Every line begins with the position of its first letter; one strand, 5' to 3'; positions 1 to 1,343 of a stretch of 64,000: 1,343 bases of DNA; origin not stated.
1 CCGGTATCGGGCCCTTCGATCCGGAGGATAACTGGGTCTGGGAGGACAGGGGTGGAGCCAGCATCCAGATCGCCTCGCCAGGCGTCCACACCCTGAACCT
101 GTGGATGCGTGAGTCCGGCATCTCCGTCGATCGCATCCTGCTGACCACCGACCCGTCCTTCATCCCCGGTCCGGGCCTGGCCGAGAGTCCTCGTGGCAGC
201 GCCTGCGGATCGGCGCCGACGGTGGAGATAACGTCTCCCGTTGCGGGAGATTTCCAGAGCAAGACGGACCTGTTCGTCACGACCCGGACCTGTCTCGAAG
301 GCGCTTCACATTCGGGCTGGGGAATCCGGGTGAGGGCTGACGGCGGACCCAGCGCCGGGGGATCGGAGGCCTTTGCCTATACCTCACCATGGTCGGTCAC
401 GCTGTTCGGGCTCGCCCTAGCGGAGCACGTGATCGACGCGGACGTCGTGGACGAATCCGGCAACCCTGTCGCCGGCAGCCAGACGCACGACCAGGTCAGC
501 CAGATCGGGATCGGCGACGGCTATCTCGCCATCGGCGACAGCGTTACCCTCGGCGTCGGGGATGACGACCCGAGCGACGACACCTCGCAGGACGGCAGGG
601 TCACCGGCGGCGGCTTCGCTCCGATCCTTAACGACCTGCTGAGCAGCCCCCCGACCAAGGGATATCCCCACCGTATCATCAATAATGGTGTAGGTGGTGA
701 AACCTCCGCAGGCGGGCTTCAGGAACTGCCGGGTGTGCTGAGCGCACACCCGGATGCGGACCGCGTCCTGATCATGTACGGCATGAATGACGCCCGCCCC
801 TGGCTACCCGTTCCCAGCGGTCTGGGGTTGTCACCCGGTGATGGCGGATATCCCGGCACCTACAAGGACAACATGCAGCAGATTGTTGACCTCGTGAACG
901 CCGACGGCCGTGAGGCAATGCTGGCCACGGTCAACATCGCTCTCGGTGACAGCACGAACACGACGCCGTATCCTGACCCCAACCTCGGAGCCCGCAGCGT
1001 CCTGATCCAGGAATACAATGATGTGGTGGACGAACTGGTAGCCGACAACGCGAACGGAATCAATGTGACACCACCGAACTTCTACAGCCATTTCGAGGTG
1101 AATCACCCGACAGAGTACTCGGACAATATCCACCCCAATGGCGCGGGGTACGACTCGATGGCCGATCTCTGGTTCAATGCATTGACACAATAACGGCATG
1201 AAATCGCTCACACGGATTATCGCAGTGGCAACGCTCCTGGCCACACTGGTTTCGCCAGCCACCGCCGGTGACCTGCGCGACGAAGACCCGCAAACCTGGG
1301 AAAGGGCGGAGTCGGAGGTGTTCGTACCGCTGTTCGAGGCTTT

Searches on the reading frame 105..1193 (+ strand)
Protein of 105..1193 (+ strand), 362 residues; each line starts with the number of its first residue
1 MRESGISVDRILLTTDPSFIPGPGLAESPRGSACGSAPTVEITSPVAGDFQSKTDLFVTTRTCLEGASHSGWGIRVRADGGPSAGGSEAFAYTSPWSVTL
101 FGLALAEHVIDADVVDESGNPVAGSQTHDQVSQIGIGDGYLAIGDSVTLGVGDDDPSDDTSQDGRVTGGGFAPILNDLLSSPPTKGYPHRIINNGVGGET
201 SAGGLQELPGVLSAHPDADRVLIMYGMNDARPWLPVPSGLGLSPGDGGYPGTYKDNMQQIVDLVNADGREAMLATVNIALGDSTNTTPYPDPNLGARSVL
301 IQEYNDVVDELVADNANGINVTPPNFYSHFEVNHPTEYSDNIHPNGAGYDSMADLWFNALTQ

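Call 19: search_protein_families(library=pfam, proteins=[window:105-1193:+], max_evalue=0.001)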
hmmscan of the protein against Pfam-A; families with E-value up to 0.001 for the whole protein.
window:105-1193:+ (362 aa): 2 families
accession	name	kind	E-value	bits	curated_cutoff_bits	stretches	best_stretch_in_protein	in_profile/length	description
PF13472.12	Lipase_GDSL_2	-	1.3e-17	65.3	32.9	1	142-350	1-177/178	GDSL-like Lipase/Acylhydrolase family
PF00657.28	Lipase_GDSL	-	8.9e-14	52.6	23.6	1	140-355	1-207/208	GDSL-like Lipase/Acylhydrolase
